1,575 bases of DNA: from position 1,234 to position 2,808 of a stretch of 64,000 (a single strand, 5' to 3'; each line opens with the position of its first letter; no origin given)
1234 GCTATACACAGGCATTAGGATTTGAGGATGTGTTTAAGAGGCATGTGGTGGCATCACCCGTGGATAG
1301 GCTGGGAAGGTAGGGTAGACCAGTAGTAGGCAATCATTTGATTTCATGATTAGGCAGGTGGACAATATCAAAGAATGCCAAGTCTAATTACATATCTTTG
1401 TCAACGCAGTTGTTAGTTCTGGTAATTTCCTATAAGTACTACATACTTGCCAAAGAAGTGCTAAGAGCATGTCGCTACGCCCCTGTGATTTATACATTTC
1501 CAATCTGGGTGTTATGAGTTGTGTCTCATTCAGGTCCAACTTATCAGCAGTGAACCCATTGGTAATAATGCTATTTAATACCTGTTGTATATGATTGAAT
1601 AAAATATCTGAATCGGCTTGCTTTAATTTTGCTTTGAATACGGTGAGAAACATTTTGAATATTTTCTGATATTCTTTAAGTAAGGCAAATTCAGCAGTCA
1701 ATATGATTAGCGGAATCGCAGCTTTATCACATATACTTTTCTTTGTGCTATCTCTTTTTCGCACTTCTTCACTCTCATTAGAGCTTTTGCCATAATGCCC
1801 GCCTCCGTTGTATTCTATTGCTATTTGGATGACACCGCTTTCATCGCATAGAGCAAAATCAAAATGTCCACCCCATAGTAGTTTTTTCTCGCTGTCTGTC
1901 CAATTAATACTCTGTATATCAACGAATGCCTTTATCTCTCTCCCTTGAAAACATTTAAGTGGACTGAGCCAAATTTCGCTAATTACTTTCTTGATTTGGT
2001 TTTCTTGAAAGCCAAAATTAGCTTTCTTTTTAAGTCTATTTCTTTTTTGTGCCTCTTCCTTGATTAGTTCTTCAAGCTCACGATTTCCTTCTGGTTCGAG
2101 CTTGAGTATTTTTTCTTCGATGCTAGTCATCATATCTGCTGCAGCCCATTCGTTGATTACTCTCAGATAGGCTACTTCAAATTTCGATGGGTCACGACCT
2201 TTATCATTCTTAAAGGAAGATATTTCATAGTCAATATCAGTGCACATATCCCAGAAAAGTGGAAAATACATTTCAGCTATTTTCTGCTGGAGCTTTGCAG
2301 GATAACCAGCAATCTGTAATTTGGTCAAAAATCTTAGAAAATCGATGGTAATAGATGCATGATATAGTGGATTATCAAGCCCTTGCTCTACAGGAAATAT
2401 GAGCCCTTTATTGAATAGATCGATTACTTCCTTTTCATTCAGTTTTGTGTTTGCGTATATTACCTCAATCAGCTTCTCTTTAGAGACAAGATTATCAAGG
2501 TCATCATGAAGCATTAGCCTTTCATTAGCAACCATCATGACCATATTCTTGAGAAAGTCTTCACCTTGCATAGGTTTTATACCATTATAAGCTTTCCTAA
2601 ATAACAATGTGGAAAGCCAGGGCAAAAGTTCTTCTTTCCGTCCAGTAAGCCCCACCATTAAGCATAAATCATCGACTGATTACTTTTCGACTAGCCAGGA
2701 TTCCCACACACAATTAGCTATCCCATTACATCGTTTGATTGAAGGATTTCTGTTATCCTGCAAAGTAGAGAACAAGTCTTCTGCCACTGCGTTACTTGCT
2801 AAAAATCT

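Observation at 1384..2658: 424-aa protein with an embedded Vsr/DUF559-like PD-(D/E)xK domain and large uncharacterised flanks, in foreign-composition DNA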

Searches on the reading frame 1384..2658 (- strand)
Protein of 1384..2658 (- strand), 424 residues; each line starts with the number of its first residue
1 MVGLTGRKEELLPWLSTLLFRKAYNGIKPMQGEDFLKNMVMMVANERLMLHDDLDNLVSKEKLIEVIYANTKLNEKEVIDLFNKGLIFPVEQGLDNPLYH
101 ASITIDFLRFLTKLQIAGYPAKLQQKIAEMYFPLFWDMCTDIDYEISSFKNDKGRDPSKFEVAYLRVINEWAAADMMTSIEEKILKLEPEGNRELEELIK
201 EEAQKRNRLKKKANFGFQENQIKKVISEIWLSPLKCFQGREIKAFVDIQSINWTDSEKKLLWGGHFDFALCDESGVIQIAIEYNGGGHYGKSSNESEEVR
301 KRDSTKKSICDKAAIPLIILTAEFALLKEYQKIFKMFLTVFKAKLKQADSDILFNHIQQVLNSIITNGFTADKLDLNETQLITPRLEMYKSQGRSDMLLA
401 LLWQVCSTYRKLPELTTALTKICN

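Call 3: search_protein_families(library=pfam, proteins=[window:1384-2658:-], max_evalue=10)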
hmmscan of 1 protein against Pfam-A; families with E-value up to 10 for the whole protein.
window:1384-2658:- (424 aa): 3 families
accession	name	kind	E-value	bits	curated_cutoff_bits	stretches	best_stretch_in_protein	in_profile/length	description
PF10881.14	DUF2726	-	4.4e-09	36.6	24.7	1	265-322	58-110/126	Protein of unknown function (DUF2726)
PF05282.17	AAR2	-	0.041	14.3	23.6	1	318-360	74-117/160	AAR2 C-terminal repeat region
PF04844.18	Ovate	-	1.3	9.6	25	1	33-58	6-31/58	Transcriptional repressor, ovate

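Call 4: search_protein_families(library=ncbifam, proteins=[window:1384-2658:-], max_evalue=10)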
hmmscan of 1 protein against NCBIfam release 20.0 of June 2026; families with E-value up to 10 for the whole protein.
window:1384-2658:- (424 aa): 0 families

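Call 5: search_protein_families(library=padloc, proteins=[window:1384-2658:-], max_evalue=10)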
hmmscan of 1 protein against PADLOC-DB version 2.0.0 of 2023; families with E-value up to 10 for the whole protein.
window:1384-2658:- (424 aa): 0 families

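Call 6: search_solved_structures(query=window:1384-2658:-, max_evalue=10, show_alignments=2)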
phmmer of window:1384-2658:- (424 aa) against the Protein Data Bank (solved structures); distinct sequences matched with E-value up to 10: 2.
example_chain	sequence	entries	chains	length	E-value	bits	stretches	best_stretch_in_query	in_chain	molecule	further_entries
6y09_C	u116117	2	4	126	0.033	16.8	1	160-251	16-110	Autophagy-related protein 16-1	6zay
2gop_A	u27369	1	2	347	0.062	15.9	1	216-264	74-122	Trilobed Protease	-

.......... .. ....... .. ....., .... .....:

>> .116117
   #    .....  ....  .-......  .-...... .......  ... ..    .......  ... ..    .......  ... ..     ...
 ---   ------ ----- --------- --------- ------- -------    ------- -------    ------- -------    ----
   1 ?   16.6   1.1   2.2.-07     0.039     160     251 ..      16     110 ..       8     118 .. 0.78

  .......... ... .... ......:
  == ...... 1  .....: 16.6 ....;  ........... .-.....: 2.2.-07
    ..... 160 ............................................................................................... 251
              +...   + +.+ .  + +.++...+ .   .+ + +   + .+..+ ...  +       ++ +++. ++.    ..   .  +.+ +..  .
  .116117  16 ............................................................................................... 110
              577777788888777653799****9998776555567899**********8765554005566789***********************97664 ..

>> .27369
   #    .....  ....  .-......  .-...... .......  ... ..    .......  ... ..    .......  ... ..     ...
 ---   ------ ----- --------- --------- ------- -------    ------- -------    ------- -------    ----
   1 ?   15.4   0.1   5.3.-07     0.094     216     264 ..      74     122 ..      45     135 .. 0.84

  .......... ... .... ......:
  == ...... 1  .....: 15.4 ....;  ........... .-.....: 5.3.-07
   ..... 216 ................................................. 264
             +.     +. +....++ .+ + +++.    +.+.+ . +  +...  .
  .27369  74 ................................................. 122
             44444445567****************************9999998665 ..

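Call 7: find_homologous_proteins(query=window:1384-2658:-)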
Query window:1384-2658:- (424 aa): 29 proteins with E <= 0.001 among 5349 candidates.
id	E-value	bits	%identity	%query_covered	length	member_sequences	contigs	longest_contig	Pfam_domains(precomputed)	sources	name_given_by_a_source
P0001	1.2e-280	949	100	100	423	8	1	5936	PF10881.15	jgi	-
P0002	1.1e-154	534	61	92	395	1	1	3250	PF10881.15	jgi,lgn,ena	-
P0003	5.7e-144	499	58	91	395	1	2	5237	PF10881.15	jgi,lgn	-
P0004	3.4e-140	486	56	93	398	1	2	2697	PF10881.15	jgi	jgi:hypothetical protein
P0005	7.6e-133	462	55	90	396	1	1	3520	PF10881.15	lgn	-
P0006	6.1e-122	426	52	90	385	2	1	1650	PF10881.15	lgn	-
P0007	3.4e-121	424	48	92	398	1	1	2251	PF10881.15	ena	-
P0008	1.7e-117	411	48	92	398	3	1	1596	PF10881.15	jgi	-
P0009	8.8e-117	409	47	92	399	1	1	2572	PF10881.15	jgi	-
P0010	4.6e-116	407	46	91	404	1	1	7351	PF10881.15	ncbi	-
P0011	3.1e-115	404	46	91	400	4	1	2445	PF10881.15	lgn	-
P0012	1.1e-114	402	45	93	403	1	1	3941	PF10881.15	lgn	-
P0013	1.2e-114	402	49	93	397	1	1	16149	PF10881.15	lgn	-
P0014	4.3e-114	400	46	91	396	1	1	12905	PF10881.15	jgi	jgi:hypothetical protein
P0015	6.3e-114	400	47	93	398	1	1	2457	PF10881.15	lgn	-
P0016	3.1e-113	397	46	91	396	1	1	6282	PF10881.15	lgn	-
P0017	1.5e-112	395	46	94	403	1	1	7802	PF10881.15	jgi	jgi:hypothetical protein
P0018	9.0e-112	393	47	92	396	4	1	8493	PF10881.15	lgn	-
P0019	1.7e-110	388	46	92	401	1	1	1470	PF10881.15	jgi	jgi:hypothetical protein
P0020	2.5e-107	378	46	92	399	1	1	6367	PF10881.15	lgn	-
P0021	1.2e-104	369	43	93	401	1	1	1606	PF10881.15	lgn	-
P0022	3.2e-104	368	45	92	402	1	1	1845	PF10881.15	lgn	-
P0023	1.7e-92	329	43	91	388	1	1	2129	PF10881.15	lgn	-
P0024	3.7e-92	328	42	92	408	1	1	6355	PF10881.15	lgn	-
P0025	1.8e-89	319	41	92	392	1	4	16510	PF10881.15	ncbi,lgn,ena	-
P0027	2.9e-87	312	40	89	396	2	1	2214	PF10881.15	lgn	-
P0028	8.8e-86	307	47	68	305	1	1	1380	PF10881.15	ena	-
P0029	8.4e-83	297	41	88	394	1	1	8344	PF10881.15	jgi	-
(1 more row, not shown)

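Call 18: find_encoding_contigs(protein=P0013, flank=8000, max_places=3)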
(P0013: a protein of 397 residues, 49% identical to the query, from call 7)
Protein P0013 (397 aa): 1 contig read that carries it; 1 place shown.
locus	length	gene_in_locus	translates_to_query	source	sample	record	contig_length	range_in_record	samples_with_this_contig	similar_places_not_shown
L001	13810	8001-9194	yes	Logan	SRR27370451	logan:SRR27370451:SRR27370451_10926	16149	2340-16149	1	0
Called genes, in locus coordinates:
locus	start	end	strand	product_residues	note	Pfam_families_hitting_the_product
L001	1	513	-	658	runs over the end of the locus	PF16177:ACAS_N, PF00501:AMP-binding, PF13193:AMP-binding_C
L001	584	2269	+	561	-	PF02518:HATPase_c (weak), PF13589:HATPase_c_3, PF01119:DNA_mis_repair, PF08676:MutL_C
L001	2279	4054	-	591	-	PF01144:CoA_trans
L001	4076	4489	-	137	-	PF12654:DUF3786 (weak)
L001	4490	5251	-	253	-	PF01656:CbiA, PF02374:ArsA_ATPase, PF06564:CBP_BcsQ (weak), PF13614:AAA_31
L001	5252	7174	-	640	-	PF01512:Complex1_51K, PF10589:NADH_4Fe-4S, PF13237:Fer4_10 (weak)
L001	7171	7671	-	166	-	PF01257:2Fe-2S_thioredx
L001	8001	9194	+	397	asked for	PF10881:DUF2726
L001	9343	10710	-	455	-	PF04060:FeS, PF03599:CdhD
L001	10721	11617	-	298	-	PF03599:CdhD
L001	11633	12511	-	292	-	PF03599:CdhD (weak), PF00809:Pterin_bind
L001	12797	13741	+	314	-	PF00582:Usp, PF00448:SRP54 (faint), PF00582:Usp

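Call 19: find_encoding_contigs(protein=P0025, flank=8000, max_places=4)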
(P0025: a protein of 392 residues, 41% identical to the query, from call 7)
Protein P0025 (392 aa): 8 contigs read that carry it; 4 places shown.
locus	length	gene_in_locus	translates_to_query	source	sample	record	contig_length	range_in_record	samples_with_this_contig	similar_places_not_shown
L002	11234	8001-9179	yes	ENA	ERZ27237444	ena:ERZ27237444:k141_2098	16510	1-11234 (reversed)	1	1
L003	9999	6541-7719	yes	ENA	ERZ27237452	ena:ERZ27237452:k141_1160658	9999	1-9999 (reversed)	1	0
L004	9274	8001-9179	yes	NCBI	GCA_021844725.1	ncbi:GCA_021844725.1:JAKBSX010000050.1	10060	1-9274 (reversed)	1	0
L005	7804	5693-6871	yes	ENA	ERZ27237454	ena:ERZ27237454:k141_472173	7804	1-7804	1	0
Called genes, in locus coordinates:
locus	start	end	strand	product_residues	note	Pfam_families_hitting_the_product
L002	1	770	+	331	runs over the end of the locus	-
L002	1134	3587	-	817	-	-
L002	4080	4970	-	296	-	-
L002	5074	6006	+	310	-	-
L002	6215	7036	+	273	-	-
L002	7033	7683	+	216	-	-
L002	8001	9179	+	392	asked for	PF10881:DUF2726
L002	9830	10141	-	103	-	-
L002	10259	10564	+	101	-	-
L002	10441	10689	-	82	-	-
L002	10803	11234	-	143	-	?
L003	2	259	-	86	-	?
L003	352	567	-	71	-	PF01527:HTH_Tnp_1, PF13518:HTH_28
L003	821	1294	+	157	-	-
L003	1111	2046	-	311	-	-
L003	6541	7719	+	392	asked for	PF10881:DUF2726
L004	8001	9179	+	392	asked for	PF10881:DUF2726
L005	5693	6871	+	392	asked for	PF10881:DUF2726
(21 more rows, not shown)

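Call 20: find_encoding_contigs(protein=P0014, flank=8000, max_places=2)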
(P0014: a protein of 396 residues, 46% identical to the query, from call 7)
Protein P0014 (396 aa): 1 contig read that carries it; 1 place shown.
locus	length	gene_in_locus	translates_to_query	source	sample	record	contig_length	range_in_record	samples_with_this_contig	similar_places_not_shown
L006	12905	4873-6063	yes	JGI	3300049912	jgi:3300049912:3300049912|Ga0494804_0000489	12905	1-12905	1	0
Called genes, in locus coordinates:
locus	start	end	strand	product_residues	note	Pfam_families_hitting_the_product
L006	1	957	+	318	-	?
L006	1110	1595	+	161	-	PF03073:TspO_MBR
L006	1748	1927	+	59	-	PF05534:HicB (weak)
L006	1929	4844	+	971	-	PF02384:N6_Mtase (faint)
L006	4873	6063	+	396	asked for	PF10881:DUF2726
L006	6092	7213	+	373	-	PF06114:Peptidase_M78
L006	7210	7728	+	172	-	PF14367:DUF4411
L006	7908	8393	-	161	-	-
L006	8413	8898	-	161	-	-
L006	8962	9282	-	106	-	-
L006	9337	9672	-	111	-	-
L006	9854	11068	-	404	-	PF02767:DNA_pol3_beta_2 (weak), PF02768:DNA_pol3_beta_3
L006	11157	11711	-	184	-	-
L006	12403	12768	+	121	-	PF01022:HTH_5, PF12840:HTH_20, PF13412:HTH_24 (faint)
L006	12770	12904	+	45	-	?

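Call 21: find_encoding_contigs(protein=P0018, flank=8000, max_places=2)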
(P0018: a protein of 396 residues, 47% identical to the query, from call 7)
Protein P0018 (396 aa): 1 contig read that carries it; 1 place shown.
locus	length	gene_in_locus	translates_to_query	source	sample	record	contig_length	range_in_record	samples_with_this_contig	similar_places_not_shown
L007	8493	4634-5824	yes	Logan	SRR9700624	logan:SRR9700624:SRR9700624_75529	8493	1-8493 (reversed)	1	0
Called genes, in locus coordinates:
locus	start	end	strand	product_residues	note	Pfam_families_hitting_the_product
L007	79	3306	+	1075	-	PF02384:N6_Mtase (faint), PF20473:MmeI_Mtase (weak), PF07669:Eco57I, PF12950:TaqI_C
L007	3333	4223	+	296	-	-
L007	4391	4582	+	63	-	-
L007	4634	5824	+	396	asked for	PF10881:DUF2726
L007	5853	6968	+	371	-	PF06114:Peptidase_M78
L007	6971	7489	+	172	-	PF14367:DUF4411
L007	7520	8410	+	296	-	-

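Call 22: find_encoding_contigs(protein=P0029, flank=8000, max_places=2)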
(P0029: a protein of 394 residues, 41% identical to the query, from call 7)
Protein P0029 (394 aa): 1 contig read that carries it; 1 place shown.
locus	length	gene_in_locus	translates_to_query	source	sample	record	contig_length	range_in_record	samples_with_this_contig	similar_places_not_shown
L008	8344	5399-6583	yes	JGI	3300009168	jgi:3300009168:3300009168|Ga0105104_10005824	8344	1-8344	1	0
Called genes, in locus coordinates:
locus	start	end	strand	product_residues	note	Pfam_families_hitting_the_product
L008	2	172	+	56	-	?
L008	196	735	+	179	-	-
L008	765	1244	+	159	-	-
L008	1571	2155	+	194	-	-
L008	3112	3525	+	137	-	PF00072:Response_reg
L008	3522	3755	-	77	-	-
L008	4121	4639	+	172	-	-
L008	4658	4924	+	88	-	-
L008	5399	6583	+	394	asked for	PF10881:DUF2726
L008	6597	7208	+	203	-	-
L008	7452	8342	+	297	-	?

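Call 23: find_encoding_contigs(protein=P0010, flank=8000, max_places=2)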
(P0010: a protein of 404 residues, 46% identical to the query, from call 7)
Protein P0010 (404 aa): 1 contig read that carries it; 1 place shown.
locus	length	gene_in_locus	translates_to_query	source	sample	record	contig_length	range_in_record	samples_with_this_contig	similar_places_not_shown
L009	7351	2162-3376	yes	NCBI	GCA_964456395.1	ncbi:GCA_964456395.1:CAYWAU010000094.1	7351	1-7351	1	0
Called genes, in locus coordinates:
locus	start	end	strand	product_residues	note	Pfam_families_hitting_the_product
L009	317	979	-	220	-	-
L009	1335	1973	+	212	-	-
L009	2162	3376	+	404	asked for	PF10881:DUF2726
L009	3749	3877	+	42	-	-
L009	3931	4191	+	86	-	-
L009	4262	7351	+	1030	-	?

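Call 24: predict_structure(alignment_id=A2)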
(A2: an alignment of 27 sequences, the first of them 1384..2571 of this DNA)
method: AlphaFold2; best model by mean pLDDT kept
length: 395 residues; sequences in the alignment: 27
mean_pLDDT: 83.7   pTM: 0.52
mean pLDDT of the five models: 83.7, 82.7, 82.5, 82.3, 81.6
residues with pLDDT >= 90: 150; 70-90: 201; 50-70: 25; < 50: 19
segments of 3 or more residues with pLDDT < 50: 180-187, 339-347
pLDDT, mean of each block of 10 residues (from residue 1): 71 92 93 93 88 93 80 96 82 90 92 88 94 93 90 81 75 66 46 87 87 85 86 90 90 77 77 86 87 79 92 85 89 71 48 80 87 89 88 85
secondary structure, 60 per line:
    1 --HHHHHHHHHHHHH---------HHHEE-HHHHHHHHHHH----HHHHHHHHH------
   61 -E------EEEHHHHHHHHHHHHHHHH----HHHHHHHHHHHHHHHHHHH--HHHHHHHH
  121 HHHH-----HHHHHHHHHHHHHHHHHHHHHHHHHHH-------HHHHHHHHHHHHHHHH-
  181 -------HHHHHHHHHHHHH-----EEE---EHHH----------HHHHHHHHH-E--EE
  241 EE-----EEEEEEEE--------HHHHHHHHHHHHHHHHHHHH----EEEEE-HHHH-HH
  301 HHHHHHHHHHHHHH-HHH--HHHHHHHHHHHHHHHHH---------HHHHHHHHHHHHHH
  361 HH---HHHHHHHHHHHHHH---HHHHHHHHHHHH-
elements in order: H3-15 H31-41 H46-54 E69-71 H72-87 H92-110 H113-124 H130-156 H164-179 H188-200 E206-208 H226-234 E239-242 E248-255 H264-283 E288-292 H294-297 H299-314 H321-337 H347-362 H366-379 H383-394

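Call 25: find_related_loci(query=A2, collection=genome_contigs, flank=10000)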
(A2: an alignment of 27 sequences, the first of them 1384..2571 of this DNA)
Query A2 (395 aa) in genome_contigs; peptide patterns used: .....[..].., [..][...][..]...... (x = any residue, [..] = any of these).
85 stretches matched a pattern; 2 encode a relative of the query (tblastn E <= 1e-3); 2 distinct loci.
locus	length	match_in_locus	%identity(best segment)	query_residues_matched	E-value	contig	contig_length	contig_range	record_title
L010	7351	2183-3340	46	7-393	1e-124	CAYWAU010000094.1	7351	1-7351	MAG TPA_asm: uncultured Dehalococcoidaceae bacterium isolate binchicken_co100_127 genome assembly, contig: NODE_16310_le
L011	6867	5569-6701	52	4-393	1e-99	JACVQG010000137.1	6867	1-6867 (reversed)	MAG: Dehalococcoidia bacterium isolate B4_bin.11 scaffold_5895, whole genome shotgun sequence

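Call 27: search_protein_representatives(alignment_id=A2)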
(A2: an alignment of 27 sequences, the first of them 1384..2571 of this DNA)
Query: 27 sequences, 395 profile positions. Proteins with E-value up to 0.001 (for the whole library): 437; up to 1e-10: 17; up to 1e-30: 12. The best 150 are listed.
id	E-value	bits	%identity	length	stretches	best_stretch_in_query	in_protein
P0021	9.4e-174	594.6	-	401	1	1-394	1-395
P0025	1.4e-156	538.1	-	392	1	2-390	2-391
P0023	8.6e-151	519.0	-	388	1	7-393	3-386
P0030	8.2e-86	305.1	-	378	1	2-390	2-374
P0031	9.6e-78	278.5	-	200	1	3-185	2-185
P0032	1.8e-74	267.7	-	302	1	1-206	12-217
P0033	8.1e-72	259.0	-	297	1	87-391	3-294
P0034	1.4e-58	215.4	-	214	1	234-394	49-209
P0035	8.6e-56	206.2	-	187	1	4-184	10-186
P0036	1.8e-54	201.8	-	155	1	2-151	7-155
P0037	5.9e-38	147.5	-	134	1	5-123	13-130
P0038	2.1e-33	132.5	-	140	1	250-394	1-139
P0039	1.1e-23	100.6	-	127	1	274-394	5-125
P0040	2.6e-19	86.1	-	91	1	310-394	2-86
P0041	7.5e-14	68.1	-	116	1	1-74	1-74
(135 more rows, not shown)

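Call 30: fold_search(model_id=the predicted structure, library=pdb)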
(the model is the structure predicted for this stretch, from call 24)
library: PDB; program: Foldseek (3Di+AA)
matches with E <= 10: 128; with E <= 0.001: 0
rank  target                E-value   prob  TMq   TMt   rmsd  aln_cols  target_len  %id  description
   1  9ibq_A                5.1e-02  0.63  0.19  0.25  20.4       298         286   12  Structure of BstEII with DNA substrate (released 2026-03-04)
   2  5d8c_B                2.3e-01  0.87  0.15  0.37  14.8       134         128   16  Crystal structure of HiNmlR, a MerR family regulator lacking the sensor domain, bound to promoter DNA (released 2016-06-29)
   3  5d8c_A                4.1e-01  0.80  0.15  0.38  12.8       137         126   18  Crystal structure of HiNmlR, a MerR family regulator lacking the sensor domain, bound to promoter DNA (released 2016-06-29)
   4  5e01_B                5.0e-01  0.80  0.15  0.40  12.9       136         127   15  Crystal structure of HiNmlR, a MerR family regulator lacking the sensor domain, bound to palyndromic promoter DNA (released 2016-06-29)
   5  8wfa_A                6.1e-01  0.05  0.12  0.07  22.3       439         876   12  Cryo-EM structure of the PspCas13b-crRNA-target RNA complex (State 2) (released 2025-03-19)
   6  3gpv_B                6.7e-01  0.66  0.15  0.42  13.8       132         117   13  Crystal structure of a transcriptional regulator, MerR family from Bacillus thuringiensis (released 2009-04-14)
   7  4wls_A                7.0e-01  0.51  0.14  0.38  12.4       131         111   15  Crystal structure of the metal-free (repressor) form of E. Coli CUER, a copper efflux regulator, bound to COPA promote (released 2015-09-02)
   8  5d90_A                7.7e-01  0.51  0.14  0.36  16.8       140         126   16  Crystal structure of HiNmlR, a MerR family regulator lacking the sensor domain, bound to promoter DNA (released 2016-06-29)
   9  9i5r_A                1.0e+00  0.05  0.11  0.13  25.5       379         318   12  Interactions between Pex3 and Pex19 peptide in yeast (released 2025-02-19)
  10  5xbt_A                1.1e+00  0.41  0.14  0.19  14.2       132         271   14  The structure of BrlR bound to c-di-GMP (released 2018-05-02)
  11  3gpv_A                1.2e+00  0.54  0.16  0.46  13.2       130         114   13  Crystal structure of a transcriptional regulator, MerR family from Bacillus thuringiensis (released 2009-04-14)
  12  3ucs_A                1.2e+00  0.41  0.13  0.37   8.1        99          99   18  Crystal structure of the complex between CBPA J-domain and CBPM (released 2013-07-03)
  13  5afq_A                1.2e+00  0.03  0.11  0.10  24.9       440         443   11  Crystal structure of RPC62 - RPC32 beta (released 2015-10-07)
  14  5d90_B                1.3e+00  0.38  0.14  0.36  16.8       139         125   16  Crystal structure of HiNmlR, a MerR family regulator lacking the sensor domain, bound to promoter DNA (released 2016-06-29)
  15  3d71_A                1.4e+00  0.20  0.15  0.20  19.4       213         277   14  Crystal structure of E253Q BMRR bound to 22 base pair promoter site (released 2008-08-26)
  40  5k5q_C                3.6e+00  0.08  0.08  0.26  11.1        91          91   15  Structure of AspA-DNA complex: novel centromere bindng protein-centromere complex (released 2016-06-01)
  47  5af3_A                3.9e+00  0.15  0.14  0.23  14.7       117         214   11  X-RAY CRYSTAL STRUCTURE OF RV2018 FROM MYCOBACTERIUM TUBERCULOSIS (released 2016-01-27)
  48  5ts9_C                3.9e+00  0.10  0.14  0.25  14.6       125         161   13  Crystal structure of Chorismate mutase from Burkholderia phymatum (released 2016-11-23)
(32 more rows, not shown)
